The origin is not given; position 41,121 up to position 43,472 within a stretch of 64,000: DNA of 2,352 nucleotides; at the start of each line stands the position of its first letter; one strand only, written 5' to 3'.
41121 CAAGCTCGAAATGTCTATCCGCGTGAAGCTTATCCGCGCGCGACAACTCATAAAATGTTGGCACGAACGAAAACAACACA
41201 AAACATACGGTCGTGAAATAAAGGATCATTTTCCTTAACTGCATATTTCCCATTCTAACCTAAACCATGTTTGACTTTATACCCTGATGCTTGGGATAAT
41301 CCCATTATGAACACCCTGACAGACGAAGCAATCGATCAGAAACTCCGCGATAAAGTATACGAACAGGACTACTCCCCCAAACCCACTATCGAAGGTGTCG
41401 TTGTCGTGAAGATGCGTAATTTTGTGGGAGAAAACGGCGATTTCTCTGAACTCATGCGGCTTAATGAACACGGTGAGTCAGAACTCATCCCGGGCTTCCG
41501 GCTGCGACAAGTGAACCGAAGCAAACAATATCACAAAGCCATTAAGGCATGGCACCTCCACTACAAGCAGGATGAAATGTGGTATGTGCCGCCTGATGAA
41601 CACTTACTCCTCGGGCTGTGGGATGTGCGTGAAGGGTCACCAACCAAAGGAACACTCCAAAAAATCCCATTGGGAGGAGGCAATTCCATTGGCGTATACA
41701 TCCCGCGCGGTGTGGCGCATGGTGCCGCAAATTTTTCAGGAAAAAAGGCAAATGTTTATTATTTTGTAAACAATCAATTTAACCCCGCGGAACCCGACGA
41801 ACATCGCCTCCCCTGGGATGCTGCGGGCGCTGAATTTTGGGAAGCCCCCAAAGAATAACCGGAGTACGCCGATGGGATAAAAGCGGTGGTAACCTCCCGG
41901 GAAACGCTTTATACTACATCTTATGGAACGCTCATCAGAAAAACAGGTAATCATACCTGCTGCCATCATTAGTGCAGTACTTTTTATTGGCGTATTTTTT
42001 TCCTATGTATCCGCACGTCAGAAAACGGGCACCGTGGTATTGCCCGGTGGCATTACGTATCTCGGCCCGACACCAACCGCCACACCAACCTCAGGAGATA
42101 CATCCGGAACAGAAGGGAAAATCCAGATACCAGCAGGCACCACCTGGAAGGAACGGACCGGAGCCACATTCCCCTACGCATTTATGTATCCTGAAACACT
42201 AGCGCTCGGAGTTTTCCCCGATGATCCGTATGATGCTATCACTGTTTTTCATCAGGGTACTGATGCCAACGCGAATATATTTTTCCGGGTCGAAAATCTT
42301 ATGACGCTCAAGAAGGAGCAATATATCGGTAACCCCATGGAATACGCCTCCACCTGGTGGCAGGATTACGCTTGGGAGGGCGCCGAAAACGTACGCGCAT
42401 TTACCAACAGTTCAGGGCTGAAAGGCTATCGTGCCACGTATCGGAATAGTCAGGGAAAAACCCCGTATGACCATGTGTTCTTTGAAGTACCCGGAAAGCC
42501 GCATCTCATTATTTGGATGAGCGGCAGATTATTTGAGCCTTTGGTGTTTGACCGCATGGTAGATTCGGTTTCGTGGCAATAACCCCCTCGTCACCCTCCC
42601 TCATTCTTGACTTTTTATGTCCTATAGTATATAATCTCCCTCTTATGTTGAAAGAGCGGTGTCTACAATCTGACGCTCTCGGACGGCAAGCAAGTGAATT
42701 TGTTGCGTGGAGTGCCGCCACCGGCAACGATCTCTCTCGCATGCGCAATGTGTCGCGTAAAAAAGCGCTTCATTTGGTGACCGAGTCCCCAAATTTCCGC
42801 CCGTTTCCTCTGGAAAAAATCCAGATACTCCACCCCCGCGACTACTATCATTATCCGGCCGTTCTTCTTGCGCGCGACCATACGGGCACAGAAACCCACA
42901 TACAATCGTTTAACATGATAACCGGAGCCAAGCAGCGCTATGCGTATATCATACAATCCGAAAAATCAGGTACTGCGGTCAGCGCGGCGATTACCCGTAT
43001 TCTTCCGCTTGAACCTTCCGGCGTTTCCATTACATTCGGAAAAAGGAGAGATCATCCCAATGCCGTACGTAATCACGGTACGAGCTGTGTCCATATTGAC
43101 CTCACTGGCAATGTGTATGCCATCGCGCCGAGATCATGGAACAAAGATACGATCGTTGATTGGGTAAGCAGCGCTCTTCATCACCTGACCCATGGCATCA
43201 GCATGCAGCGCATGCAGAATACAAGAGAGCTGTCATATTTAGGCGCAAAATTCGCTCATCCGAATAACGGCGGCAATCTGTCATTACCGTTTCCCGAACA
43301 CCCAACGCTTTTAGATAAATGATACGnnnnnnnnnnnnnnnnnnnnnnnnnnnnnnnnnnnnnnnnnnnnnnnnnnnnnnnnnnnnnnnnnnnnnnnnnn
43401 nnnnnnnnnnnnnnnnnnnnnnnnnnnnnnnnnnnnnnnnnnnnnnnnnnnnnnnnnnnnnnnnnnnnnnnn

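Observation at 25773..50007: Extreme local expansion of GT-C/YfhO-type polytopic membrane proteins, including three paralogues sharing a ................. motif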

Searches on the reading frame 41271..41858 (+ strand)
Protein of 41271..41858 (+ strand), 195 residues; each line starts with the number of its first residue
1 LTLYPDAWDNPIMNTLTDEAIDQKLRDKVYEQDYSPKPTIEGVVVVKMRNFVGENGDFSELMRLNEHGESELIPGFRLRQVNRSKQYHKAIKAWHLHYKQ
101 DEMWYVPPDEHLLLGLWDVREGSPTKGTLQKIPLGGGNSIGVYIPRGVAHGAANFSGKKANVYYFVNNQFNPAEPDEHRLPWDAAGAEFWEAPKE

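Call 6: search_protein_families(library=pfam, proteins=[window:41271-41858:+], max_evalue=0.01)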
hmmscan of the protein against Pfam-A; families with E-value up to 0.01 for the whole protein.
window:41271-41858:+ (195 aa): 1 family
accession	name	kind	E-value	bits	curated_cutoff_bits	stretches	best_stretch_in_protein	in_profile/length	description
PF00908.23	dTDP_sugar_isom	-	4e-13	49.9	27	1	39-183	3-144/168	dTDP-4-dehydrorhamnose 3,5-epimerase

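Call 43: search_protein_families(library=ncbifam, proteins=[window:41271-41858:+], max_evalue=0.001)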
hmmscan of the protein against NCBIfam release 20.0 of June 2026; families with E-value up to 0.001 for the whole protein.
window:41271-41858:+ (195 aa): 1 family
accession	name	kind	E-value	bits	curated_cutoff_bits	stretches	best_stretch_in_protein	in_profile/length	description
TIGR01221.1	rmlC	equivalog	1.4e-10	41.3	155.75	1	39-184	6-147/176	dTDP-4-dehydrorhamnose 3,5-epimerase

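Call 48: search_solved_structures(query=window:41271-41858:+, max_evalue=1)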
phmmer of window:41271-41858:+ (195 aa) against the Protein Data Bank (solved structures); distinct sequences matched with E-value up to 1: 27.
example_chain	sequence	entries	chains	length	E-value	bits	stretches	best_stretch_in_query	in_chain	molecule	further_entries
2b9u_A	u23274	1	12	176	1.3e-06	31.6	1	42-173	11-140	hypothetical dTDP-4-dehydrorhamnose 3,5-epimerase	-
1wlt_A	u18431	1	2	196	1.7e-06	31.3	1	42-173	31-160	176aa long hypothetical dTDP-4-dehydrorhamnose 3,5-epimerase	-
3ejk_A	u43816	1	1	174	0.00011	25.4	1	40-164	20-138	dTDP Sugar Isomerase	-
9j9u_A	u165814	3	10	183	0.00014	25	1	37-184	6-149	dTDP-4-dehydrorhamnose 3,5-epimerase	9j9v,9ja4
1dzr_A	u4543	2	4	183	0.00052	23.1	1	38-182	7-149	DTDP-4-DEHYDRORHAMNOSE 3,5-EPIMERASE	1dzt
1pm7_A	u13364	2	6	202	0.00071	22.7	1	77-174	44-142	RFBC | DTDP-4-DEHYDRORHAMNOSE 3,5-EPIMERASE RMLC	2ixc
1upi_A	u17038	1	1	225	0.00088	22.4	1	77-174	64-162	DTDP-4-DEHYDRORHAMNOSE 3,5-EPIMERASE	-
6c46_A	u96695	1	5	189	0.0015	21.7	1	44-172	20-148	dTDP-4-dehydrorhamnose 3,5-epimerase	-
6ndr_A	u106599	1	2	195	0.0015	21.6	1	43-172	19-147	dTDP-4-dehydrorhamnose 3,5-epimerase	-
9kyn_A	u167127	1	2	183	0.0016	21.5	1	37-184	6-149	dTDP-4-dehydrorhamnose 3,5-epimerase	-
9j9q_A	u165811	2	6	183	0.0018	21.4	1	37-184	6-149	dTDP-4-dehydrorhamnose 3,5-epimerase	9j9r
9j9s_A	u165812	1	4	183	0.0019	21.3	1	37-184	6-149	dTDP-4-dehydrorhamnose 3,5-epimerase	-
9j9t_A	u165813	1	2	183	0.0027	20.8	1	37-184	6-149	dTDP-4-dehydrorhamnose 3,5-epimerase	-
9uyw_A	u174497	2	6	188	0.0046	20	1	37-184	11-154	dTDP-4-dehydrorhamnose 3,5-epimerase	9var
23eg_A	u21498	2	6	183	0.0047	20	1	37-184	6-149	dTDP-4-dehydrorhamnose 3,5-epimerase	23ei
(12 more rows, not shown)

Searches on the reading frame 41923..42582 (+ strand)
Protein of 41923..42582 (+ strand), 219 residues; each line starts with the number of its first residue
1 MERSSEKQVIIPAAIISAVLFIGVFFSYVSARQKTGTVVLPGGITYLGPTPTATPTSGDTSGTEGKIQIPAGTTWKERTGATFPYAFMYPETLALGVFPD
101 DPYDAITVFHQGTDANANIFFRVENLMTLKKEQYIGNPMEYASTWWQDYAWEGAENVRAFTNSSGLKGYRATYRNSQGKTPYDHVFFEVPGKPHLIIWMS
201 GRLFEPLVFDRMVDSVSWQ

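Call 6: search_protein_families(library=pfam, proteins=[window:41923-42582:+], max_evalue=0.01)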
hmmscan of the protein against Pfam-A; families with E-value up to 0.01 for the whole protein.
window:41923-42582:+ (219 aa): 0 families

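Call 29: search_protein_families(library=pfam, proteins=[window:41923-42582:+], max_evalue=5)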
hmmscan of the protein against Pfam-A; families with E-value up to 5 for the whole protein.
window:41923-42582:+ (219 aa): 0 families

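Call 43: search_protein_families(library=ncbifam, proteins=[window:41923-42582:+], max_evalue=0.001)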
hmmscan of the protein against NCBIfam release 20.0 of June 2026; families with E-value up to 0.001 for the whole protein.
window:41923-42582:+ (219 aa): 0 families

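Call 68: find_homologous_proteins(query=window:41923-42582:+, max_evalue=0.001)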
Query window:41923-42582:+ (219 aa): 158 proteins with E <= 0.001 among 268 candidates; the best 120 are listed.
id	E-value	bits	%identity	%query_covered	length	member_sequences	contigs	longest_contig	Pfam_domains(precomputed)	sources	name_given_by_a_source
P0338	8.1e-145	498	99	100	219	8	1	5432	-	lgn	-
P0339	2.5e-116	405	78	100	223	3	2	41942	-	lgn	-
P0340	9.1e-115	400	78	100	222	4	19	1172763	-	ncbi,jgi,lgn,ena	jgi:hypothetical protein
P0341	4.4e-92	326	63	100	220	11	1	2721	-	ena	-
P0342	4.4e-90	319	60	100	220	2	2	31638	-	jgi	-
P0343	1.8e-89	317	60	100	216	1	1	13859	-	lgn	-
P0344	3.0e-88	313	62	100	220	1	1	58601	-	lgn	-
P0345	4.8e-88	313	62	100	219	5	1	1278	-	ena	-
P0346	8.1e-87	309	60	100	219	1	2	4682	-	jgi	-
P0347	9.3e-87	308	61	100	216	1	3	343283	-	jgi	-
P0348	1.7e-86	307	57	100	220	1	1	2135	-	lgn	-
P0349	2.7e-86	307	60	100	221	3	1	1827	-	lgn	-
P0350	6.2e-86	306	61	100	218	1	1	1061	-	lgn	-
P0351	6.5e-86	306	63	96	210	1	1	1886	-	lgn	-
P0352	8.8e-86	305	60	100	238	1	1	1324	-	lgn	-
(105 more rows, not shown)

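Call 72: predict_structure(alignment_id=A5)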
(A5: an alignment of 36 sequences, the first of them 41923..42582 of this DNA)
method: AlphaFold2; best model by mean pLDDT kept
length: 219 residues; sequences in the alignment: 36
mean_pLDDT: 84.0   pTM: 0.70
mean pLDDT of the five models: 84.0, 82.9, 81.5, 81.0, 80.8
residues with pLDDT >= 90: 127; 70-90: 50; 50-70: 14; < 50: 28
segments of 3 or more residues with pLDDT < 50: 1-3, 37-46, 48-62
pLDDT, mean of each block of 10 residues (from residue 1): 58 89 84 53 45 44 74 94 96 88 89 82 96 97 93 95 98 92 95 98 94 97
secondary structure, 60 per line:
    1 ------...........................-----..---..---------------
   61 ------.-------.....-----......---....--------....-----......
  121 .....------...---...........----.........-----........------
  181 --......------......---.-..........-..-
elements in order: H7-33 E75-79 E85-90 E94-97 E106-109 H115-118 E119-125 H138-148 E153-161 E167-174 E183-188 E195-200 H206-215

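Call 74: fold_search(model_id=the predicted structure, library=pdb)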
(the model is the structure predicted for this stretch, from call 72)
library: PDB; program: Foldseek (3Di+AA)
matches with E <= 10: 670; with E <= 0.001: 0
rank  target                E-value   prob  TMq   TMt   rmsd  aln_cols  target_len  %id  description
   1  7pi0_P                1.7e-02  0.98  0.41  0.46   9.6       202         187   14  Unstacked compact Dunaliella PSII (released 2022-08-17)
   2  9gnw_P                3.8e-02  0.90  0.35  0.39   8.6       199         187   12  Universal PSII assembly intermediate (released 2025-09-17)
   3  2byo                  6.9e-02  0.11  0.15  0.17  13.8       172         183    9  Crystal structure of Mycobacterium tuberculosis lipoprotein LppX (Rv2945c) (released 2006-03-22)
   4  6xrb_A                1.4e-01  0.47  0.29  0.38   9.6       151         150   16  Crystal structure of SciW from Salmonella typhimurium (released 2020-12-30)
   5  6xrr_A                1.4e-01  0.30  0.22  0.30  13.7       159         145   12  Structure of SciW bound to the Rhs1 Transmembrane Domain from Salmonella typhimurium (released 2020-12-30)
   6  6xrr_D                1.7e-01  0.30  0.23  0.31  12.5       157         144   10  Structure of SciW bound to the Rhs1 Transmembrane Domain from Salmonella typhimurium (released 2020-12-30)
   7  4pjg_C                2.3e-01  0.04  0.10  0.09  21.0       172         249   10  Structure of human MR1-Ac-6-FP in complex with human MAIT B-F3-C1 TCR (released 2014-07-02)
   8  6c0w_K                2.8e-01  0.28  0.19  0.20   9.1        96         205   11  Cryo-EM structure of human kinetochore protein CENP-N with the centromeric nucleosome containing CENP-A (released 2018-01-17)
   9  9mvg_E                3.2e-01  0.18  0.20  0.29  12.6       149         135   14  Structure of SciW variant L66A bound to the Rhs1 transmembrane domain (released 2026-01-28)
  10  4xrw                  3.2e-01  0.13  0.19  0.14  17.1       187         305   11  Crystal structure of the di-domain ARO/CYC BexL from the BE-7585A biosynthetic pathway (released 2015-12-02)
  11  6xrr_H                3.6e-01  0.23  0.23  0.32  10.7       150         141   11  Structure of SciW bound to the Rhs1 Transmembrane Domain from Salmonella typhimurium (released 2020-12-30)
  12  4r1d_B                3.8e-01  0.14  0.22  0.18  12.6       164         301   13  The crystal structure of Tle4-Tli4 complex (released 2014-12-17)
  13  6xrf_A                4.0e-01  0.11  0.17  0.24  15.9       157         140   13  EagT6 Tse6 NT complex (released 2020-12-30)
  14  1tu1_A                4.3e-01  0.20  0.22  0.30  15.5       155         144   12  Crystal Structure of Protein of Unknown Function PA94 from Pseudomonas aeruginosa, Putative Regulator (released 2004-08-03)
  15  6xrr_B                4.3e-01  0.18  0.22  0.30  12.9       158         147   10  Structure of SciW bound to the Rhs1 Transmembrane Domain from Salmonella typhimurium (released 2020-12-30)
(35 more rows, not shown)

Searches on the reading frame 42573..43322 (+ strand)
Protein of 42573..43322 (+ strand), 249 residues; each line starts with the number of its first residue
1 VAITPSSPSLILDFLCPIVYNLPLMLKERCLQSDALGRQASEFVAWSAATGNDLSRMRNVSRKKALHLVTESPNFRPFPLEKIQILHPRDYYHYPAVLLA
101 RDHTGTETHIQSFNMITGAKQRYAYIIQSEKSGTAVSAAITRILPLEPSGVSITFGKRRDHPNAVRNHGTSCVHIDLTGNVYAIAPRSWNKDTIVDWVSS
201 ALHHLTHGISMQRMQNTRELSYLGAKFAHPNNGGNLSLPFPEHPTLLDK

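Call 6: search_protein_families(library=pfam, proteins=[window:42573-43322:+], max_evalue=0.01)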
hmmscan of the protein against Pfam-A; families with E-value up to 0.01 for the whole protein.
window:42573-43322:+ (249 aa): 0 families

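Call 29: search_protein_families(library=pfam, proteins=[window:42573-43322:+], max_evalue=5)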
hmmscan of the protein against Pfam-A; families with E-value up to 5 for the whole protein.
window:42573-43322:+ (249 aa): 0 families

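Call 43: search_protein_families(library=ncbifam, proteins=[window:42573-43322:+], max_evalue=0.001)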
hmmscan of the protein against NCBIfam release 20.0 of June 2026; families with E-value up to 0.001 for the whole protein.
window:42573-43322:+ (249 aa): 0 families
